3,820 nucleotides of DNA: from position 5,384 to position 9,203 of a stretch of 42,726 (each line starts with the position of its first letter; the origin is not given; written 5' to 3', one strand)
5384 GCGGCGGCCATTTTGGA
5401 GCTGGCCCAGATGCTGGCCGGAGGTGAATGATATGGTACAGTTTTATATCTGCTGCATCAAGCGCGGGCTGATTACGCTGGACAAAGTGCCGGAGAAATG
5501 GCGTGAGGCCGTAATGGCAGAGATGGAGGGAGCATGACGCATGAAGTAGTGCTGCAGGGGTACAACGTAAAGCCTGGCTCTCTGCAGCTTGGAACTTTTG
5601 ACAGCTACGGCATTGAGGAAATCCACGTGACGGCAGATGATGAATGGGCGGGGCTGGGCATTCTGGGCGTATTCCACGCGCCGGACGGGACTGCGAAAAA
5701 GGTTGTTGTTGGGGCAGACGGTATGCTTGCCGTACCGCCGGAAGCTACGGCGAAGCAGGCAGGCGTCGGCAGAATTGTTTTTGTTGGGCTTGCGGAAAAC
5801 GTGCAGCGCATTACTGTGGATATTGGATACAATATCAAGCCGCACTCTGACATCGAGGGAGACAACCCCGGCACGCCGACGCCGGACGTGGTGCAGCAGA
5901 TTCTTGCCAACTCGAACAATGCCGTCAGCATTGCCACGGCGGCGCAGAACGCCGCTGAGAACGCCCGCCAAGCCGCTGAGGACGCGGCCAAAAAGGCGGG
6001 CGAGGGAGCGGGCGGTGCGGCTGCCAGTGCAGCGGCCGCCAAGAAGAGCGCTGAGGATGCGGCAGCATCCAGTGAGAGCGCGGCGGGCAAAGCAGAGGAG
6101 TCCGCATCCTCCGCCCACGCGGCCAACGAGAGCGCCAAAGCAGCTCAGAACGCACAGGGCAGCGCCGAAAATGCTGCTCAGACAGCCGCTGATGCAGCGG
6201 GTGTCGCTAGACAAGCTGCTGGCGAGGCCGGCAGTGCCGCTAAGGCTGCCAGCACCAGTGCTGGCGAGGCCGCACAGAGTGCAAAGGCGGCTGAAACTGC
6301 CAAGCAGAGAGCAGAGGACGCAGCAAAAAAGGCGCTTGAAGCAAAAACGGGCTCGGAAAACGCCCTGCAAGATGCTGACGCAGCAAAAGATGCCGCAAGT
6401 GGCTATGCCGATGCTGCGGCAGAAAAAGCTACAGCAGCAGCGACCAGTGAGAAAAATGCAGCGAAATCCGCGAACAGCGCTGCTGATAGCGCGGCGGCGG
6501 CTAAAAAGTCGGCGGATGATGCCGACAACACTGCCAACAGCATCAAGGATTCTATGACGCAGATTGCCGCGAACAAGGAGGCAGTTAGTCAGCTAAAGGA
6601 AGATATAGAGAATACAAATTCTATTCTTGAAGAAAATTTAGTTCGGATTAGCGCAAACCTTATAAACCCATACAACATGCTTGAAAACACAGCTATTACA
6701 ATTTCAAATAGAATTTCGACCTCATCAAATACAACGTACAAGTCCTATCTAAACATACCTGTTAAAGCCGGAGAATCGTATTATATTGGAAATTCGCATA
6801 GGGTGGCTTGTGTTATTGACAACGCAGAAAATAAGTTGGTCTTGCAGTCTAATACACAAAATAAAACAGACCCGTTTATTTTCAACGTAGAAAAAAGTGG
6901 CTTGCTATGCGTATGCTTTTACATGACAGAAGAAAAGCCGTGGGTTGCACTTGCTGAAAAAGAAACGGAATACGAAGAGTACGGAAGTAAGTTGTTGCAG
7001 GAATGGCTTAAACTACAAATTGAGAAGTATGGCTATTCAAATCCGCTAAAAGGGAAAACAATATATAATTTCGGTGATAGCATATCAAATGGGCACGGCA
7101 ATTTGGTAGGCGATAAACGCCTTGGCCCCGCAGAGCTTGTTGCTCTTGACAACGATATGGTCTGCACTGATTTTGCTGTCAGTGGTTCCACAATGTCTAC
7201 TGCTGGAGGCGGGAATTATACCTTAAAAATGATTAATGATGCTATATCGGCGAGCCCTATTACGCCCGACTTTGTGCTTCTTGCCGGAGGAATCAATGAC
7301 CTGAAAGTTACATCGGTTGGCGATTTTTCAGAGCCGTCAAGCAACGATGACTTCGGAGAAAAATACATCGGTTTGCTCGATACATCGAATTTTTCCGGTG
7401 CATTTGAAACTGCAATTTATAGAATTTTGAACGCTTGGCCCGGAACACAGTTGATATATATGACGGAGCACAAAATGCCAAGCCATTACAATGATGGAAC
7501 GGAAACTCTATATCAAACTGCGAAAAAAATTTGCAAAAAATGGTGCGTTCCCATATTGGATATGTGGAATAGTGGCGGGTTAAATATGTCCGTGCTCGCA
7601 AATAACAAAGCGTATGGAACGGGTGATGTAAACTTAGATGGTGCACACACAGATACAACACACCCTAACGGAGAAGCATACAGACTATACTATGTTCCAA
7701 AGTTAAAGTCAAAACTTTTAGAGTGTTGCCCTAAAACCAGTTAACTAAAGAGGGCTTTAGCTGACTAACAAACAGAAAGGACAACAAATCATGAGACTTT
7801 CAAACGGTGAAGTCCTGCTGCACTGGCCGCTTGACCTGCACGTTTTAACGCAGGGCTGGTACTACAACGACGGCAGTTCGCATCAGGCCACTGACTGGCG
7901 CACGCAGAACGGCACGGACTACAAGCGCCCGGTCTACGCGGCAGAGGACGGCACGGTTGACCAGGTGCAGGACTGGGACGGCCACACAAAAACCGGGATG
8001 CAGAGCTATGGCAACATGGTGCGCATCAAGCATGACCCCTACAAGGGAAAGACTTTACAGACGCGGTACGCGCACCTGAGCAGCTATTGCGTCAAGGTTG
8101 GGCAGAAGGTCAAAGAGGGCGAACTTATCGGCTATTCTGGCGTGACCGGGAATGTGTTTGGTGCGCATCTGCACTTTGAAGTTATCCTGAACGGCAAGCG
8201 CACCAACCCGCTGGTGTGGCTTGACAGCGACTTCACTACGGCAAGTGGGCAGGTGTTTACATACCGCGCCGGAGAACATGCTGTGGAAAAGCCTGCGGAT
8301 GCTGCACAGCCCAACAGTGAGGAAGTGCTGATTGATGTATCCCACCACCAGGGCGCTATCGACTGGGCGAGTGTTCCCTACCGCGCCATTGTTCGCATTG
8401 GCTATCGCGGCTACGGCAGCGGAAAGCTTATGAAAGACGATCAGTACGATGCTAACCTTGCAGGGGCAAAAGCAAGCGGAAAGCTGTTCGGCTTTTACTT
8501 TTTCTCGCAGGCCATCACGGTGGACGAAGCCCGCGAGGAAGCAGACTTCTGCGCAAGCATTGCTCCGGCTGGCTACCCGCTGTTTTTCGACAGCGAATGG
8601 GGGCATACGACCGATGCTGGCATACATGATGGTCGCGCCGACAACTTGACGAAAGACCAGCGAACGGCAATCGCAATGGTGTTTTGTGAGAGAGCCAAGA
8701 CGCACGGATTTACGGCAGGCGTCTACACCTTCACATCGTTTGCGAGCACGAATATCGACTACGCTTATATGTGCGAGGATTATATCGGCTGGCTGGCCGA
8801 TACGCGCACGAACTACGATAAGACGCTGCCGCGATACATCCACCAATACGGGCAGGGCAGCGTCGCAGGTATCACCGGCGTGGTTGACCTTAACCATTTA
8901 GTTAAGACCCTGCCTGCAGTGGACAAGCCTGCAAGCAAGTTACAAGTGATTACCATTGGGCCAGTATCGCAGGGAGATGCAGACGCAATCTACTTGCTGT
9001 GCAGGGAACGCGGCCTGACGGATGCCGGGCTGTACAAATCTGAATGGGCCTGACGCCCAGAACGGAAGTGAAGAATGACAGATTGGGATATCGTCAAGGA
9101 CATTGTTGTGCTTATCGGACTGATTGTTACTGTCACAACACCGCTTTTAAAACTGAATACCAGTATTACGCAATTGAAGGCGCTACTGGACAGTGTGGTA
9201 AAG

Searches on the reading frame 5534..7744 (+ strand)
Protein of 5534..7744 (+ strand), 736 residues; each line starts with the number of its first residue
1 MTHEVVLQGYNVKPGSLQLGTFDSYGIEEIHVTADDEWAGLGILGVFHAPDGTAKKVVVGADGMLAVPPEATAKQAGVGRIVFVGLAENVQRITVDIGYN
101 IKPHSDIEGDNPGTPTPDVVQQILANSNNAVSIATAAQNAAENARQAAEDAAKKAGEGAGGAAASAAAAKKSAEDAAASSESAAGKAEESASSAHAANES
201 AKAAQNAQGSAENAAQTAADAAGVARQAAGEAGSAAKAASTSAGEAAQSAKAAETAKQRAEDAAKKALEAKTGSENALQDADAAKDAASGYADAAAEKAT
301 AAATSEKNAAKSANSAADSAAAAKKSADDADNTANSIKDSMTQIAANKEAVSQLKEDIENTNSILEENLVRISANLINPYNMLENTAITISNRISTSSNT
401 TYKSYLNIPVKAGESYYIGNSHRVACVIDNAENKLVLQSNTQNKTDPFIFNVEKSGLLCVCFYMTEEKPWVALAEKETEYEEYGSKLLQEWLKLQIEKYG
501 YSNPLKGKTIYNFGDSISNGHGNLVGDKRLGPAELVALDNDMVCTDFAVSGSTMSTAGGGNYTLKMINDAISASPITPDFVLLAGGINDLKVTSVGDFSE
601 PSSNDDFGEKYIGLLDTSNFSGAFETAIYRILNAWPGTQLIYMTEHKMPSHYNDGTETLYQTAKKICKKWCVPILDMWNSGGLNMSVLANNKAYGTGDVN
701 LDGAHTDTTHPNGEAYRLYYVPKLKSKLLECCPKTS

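Call 14: search_protein_families(library=phrogs, proteins=[window:5534-7744:+], max_evalue=0.001)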
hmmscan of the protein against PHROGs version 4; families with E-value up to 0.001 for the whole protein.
window:5534-7744:+ (736 aa): 4 families
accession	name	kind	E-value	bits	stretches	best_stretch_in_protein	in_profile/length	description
phrog_11541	-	unknown function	4.8e-22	79.1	1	311-725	412-820/832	-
phrog_5240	-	tail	5.9e-21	75.7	1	182-728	169-665/670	tail fiber protein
phrog_8780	-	tail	4.4e-06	26.2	1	232-351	138-257/755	minor tail protein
phrog_38058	-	tail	0.00099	18.4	0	129-344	255-455/708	tail fiber protein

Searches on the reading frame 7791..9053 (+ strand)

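Call 14: search_protein_families(library=phrogs, proteins=[window:7791-9053:+], max_evalue=0.001)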
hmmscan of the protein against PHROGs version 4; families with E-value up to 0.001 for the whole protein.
window:7791-9053:+ (420 aa): 25 families
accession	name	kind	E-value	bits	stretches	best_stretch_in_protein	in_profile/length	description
phrog_291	-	lysis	3.2e-30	106.3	1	175-374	110-309/509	endolysin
phrog_10030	-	tail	5.2e-23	81.4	1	24-140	1907-2014/2105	tail length tape measure protein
phrog_3084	-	lysis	9.3e-21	75.4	1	12-370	4-353/468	endolysin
phrog_14988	-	other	9.6e-21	75.7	1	26-143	28-138/272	peptidase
phrog_6700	-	lysis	8.5e-20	70.4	1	26-177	2621-2759/2898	endolysin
phrog_7767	-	other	4.1e-19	70.1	1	28-152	18-127/194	metallo-endopeptidase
phrog_6745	-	lysis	1.7e-17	64.4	1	181-343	7-159/396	endolysin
phrog_6219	-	lysis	2e-16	61.5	1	180-372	4-188/326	endolysin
phrog_3578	-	lysis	2.3e-16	61.2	1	44-157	246-364/405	endolysin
phrog_16615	-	other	1.5e-15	58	1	25-141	413-514/529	peptidase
phrog_11037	-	unknown function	3e-14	54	1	8-139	167-291/365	-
phrog_1067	-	head and packaging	1.8e-13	50.9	1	20-137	747-850/991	minor head protein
phrog_8537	-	unknown function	2.2e-12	48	1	44-151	24-125/384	-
phrog_880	-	lysis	3.8e-12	47.3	1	18-146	16-138/435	endolysin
phrog_4070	-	tail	6.1e-12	45.5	1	24-147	611-730/989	tail length tape measure protein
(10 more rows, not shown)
